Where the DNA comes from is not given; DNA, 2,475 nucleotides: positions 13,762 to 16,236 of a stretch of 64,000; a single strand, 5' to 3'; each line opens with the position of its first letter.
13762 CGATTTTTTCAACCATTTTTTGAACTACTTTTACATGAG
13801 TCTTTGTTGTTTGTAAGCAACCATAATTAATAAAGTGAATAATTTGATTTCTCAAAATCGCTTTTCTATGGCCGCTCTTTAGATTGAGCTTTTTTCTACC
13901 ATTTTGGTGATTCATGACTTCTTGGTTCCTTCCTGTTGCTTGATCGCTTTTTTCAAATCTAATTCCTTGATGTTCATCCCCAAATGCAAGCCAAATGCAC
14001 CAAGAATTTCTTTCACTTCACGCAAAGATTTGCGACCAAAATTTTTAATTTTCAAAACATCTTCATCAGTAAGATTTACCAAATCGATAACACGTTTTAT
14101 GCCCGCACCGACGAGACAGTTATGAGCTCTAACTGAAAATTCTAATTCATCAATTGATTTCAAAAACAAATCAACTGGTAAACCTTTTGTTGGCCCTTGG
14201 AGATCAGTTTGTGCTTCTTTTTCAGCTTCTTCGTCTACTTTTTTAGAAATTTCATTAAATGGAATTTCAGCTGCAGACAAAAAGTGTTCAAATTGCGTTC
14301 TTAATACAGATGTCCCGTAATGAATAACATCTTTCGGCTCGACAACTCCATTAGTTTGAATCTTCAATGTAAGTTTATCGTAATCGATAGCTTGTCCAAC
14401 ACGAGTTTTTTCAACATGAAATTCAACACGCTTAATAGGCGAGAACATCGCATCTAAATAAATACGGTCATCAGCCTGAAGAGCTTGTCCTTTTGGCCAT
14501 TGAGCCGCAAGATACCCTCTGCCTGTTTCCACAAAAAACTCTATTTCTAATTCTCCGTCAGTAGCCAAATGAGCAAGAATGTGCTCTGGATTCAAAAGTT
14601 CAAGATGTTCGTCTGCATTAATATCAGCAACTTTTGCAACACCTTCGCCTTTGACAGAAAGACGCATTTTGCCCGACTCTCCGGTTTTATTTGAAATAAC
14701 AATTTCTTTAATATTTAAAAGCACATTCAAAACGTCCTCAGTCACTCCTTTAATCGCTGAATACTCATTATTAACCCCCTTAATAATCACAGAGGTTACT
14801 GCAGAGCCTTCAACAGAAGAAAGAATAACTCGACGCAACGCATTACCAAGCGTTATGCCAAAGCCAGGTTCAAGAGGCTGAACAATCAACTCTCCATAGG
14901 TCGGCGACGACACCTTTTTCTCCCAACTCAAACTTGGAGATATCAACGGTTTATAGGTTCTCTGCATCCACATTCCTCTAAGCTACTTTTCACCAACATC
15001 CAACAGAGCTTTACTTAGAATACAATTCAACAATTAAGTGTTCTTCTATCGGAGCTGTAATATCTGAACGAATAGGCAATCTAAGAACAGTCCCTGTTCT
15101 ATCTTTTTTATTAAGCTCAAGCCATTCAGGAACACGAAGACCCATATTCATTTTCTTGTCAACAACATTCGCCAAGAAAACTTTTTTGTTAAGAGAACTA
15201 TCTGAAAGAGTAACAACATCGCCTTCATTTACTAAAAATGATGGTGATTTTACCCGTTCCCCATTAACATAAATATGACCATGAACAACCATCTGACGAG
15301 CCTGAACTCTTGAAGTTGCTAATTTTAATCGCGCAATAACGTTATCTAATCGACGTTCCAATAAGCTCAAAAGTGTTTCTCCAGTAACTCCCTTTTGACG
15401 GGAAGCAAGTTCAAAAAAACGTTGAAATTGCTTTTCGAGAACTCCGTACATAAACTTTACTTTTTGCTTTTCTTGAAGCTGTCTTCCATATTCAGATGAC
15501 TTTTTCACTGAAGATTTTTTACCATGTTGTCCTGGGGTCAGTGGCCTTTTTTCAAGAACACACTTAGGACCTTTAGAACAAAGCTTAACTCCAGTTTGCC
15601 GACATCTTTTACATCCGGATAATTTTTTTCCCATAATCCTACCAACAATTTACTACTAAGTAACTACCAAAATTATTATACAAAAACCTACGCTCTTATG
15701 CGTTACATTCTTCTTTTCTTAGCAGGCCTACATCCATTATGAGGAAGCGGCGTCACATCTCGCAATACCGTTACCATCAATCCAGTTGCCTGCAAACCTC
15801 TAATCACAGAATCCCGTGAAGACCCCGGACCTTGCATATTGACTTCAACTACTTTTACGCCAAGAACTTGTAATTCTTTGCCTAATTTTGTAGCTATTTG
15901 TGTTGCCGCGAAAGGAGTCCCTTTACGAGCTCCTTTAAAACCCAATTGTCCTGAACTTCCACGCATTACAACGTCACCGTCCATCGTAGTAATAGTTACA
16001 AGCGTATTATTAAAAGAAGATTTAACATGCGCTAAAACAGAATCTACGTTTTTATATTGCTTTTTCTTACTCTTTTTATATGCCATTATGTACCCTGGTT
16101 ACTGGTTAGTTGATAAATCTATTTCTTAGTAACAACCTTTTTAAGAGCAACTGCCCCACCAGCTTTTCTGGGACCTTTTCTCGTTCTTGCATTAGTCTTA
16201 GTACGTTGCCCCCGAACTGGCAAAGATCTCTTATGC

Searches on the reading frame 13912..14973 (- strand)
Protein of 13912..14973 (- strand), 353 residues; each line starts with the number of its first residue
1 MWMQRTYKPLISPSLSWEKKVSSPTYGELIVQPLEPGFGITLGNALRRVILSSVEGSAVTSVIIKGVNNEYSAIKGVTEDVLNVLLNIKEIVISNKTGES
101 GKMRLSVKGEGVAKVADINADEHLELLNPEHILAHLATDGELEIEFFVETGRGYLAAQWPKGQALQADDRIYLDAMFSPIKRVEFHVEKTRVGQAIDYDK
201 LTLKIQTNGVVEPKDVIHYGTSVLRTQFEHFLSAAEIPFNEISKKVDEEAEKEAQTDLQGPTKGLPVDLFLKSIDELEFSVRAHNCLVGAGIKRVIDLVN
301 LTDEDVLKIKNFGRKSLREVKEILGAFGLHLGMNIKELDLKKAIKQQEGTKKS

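Call 85: search_protein_families(library=pfam, proteins=[window:13912-14973:-], max_evalue=0.01)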
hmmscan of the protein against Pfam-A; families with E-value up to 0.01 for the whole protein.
window:13912-14973:- (353 aa): 4 families
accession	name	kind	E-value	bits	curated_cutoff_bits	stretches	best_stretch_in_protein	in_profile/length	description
PF01000.31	RNA_pol_A_bac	-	1.8e-24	86.7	33.9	1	63-178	2-119/119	RNA polymerase Rpb3/RpoA insert domain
PF03118.21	RNA_pol_A_CTD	-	1.6e-21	76.3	23.8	1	271-324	12-65/67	Bacterial RNA polymerase, alpha chain C terminal domain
PF01193.29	RNA_pol_L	-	7e-21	74.2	24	1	33-228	2-74/74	RNA polymerase Rpb3/Rpb11 dimerisation domain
PF13656.11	RNA_pol_L_2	-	0.0012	19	27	0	199-233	40-74/75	RNA polymerase Rpb3/Rpb11 dimerisation domain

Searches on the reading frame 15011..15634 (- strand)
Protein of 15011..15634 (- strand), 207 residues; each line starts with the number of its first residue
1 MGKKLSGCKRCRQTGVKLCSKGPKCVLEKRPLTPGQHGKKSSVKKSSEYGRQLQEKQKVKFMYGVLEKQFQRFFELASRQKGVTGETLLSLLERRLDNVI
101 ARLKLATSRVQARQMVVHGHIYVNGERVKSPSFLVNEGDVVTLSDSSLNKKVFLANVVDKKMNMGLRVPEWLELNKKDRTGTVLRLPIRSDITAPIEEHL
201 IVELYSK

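Call 85: search_protein_families(library=pfam, proteins=[window:15011-15634:-], max_evalue=0.01)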
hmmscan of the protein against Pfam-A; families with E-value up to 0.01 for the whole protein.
window:15011-15634:- (207 aa): 4 families
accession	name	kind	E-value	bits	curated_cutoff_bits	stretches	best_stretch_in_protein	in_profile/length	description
PF00163.24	Ribosomal_S4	-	6.1e-27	94.6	23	1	8-93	7-95/95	Ribosomal protein S4/S9 N-terminal domain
PF01479.30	S4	-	6e-21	74.4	22.8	1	94-141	1-48/48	S4 domain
PF22421.1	SYY_C-terminal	-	4.5e-07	30.1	27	1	93-139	18-64/83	Tyrosine--tRNA ligase SYY-like C-terminal domain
PF06276.17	FhuF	-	0.0035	18.3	25.2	1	51-109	75-132/161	Ferric iron reductase FhuF-like transporter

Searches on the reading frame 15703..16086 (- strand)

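Call 85: search_protein_families(library=pfam, proteins=[window:15703-16086:-], max_evalue=0.01)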
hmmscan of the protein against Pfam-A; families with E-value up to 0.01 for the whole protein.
window:15703-16086:- (127 aa): 1 family
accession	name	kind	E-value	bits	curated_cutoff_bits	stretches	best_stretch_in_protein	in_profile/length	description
PF00411.24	Ribosomal_S11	-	3.3e-37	127.7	25.1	1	19-126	3-110/110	Ribosomal protein S11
